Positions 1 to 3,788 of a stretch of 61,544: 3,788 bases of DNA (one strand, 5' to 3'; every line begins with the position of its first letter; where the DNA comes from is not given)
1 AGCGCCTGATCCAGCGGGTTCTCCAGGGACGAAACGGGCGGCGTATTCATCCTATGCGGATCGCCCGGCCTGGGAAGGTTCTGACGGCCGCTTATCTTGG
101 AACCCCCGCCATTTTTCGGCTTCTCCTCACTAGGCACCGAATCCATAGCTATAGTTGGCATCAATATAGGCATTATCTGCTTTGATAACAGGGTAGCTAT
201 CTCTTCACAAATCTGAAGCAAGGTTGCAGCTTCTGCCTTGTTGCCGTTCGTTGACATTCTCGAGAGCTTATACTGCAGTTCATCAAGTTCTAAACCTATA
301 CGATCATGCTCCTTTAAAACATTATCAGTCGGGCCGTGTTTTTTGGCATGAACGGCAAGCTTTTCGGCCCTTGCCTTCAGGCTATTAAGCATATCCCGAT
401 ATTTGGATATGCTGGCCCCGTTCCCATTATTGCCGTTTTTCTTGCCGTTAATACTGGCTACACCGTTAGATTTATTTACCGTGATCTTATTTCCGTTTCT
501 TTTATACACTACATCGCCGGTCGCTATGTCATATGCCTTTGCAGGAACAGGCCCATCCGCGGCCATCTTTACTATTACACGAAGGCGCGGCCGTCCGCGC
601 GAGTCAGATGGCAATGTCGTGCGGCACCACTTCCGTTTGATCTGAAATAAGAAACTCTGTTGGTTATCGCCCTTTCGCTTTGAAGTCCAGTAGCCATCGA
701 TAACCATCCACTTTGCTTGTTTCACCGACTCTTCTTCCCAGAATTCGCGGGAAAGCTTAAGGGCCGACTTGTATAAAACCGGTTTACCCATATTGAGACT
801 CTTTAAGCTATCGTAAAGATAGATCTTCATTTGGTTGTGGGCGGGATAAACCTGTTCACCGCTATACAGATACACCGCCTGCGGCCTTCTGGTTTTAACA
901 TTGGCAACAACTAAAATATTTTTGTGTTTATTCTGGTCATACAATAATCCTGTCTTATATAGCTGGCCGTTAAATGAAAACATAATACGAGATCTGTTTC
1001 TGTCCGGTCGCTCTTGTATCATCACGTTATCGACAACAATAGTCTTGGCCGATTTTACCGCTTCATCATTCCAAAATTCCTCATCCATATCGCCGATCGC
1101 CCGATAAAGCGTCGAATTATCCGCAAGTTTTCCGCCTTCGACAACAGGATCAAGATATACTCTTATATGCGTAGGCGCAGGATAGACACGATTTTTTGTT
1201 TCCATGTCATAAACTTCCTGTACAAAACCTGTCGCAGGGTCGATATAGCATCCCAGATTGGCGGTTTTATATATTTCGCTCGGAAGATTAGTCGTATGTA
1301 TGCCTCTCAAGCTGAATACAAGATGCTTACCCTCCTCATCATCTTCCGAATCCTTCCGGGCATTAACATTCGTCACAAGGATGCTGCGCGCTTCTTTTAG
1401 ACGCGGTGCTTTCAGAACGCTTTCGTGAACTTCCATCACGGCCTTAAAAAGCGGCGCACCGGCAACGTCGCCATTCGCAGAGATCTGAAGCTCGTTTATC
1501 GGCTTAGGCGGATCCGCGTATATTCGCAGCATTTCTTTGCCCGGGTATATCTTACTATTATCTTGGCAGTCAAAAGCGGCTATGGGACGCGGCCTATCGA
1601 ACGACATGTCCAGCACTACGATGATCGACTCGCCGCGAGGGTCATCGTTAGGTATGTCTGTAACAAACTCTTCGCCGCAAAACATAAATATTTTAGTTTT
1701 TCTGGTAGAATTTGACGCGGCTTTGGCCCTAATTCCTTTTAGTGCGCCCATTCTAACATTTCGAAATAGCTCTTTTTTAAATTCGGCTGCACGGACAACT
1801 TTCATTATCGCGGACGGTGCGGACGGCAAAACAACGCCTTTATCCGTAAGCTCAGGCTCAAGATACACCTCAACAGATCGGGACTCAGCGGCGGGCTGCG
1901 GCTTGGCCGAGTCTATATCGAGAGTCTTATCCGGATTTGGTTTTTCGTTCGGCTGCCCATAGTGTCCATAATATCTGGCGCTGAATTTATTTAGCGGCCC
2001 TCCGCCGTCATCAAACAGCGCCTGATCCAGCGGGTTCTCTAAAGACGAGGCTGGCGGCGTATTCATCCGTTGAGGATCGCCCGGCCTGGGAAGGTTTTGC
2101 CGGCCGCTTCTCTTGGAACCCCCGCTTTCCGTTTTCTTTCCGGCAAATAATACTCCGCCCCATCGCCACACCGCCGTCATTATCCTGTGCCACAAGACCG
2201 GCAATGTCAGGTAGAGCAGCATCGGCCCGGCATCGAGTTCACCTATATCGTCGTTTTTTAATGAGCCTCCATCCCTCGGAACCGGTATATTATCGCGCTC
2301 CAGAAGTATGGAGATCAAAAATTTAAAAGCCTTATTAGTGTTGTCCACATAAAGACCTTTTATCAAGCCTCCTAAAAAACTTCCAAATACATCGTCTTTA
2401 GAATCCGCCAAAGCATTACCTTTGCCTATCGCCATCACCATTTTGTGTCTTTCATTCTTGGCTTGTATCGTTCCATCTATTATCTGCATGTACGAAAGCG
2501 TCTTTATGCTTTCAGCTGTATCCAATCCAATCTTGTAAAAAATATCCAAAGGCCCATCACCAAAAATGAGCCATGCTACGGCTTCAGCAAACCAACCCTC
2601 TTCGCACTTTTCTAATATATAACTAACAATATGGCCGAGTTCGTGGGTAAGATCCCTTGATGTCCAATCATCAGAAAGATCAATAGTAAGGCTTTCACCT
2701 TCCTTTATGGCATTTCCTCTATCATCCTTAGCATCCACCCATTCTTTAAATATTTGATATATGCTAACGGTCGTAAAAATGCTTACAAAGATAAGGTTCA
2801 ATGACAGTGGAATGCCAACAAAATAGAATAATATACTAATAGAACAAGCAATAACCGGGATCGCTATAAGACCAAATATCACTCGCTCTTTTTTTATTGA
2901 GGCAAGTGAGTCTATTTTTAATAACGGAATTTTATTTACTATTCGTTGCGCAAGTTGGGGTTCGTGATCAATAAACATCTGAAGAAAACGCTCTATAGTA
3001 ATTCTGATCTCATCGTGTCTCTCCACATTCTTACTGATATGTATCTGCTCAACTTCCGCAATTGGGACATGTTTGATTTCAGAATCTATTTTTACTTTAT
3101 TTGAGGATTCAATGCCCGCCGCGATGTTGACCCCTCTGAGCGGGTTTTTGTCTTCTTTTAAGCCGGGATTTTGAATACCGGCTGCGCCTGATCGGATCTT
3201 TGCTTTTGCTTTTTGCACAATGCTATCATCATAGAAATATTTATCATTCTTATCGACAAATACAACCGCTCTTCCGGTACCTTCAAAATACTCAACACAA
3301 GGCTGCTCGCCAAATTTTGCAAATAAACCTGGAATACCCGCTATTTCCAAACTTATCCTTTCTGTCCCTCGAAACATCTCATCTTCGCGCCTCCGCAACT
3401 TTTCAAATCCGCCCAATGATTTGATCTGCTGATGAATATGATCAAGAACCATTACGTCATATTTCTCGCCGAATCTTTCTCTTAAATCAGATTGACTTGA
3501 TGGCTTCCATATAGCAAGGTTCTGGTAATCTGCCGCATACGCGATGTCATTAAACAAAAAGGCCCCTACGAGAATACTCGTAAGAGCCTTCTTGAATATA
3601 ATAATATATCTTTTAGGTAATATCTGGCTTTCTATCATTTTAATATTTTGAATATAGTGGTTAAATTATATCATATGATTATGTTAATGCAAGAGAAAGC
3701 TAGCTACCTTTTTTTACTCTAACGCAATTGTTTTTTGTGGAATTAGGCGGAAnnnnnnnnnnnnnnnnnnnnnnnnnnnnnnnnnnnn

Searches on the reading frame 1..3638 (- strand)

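Call 14: search_protein_families(library=ncbifam, proteins=[window:1-3638:-], max_evalue=0.1)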
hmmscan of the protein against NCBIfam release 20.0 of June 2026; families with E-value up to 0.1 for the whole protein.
window:1-3638:- (1212 aa): 0 families

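Call 82: search_protein_families(library=padloc, proteins=[window:1-3638:-], max_evalue=0.01)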
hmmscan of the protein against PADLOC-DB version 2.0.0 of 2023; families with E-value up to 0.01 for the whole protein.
window:1-3638:- (1212 aa): 0 families

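Call 83: search_protein_families(library=phrogs, proteins=[window:1-3638:-], max_evalue=0.01)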
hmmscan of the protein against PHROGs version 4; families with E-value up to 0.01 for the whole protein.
window:1-3638:- (1212 aa): 0 families
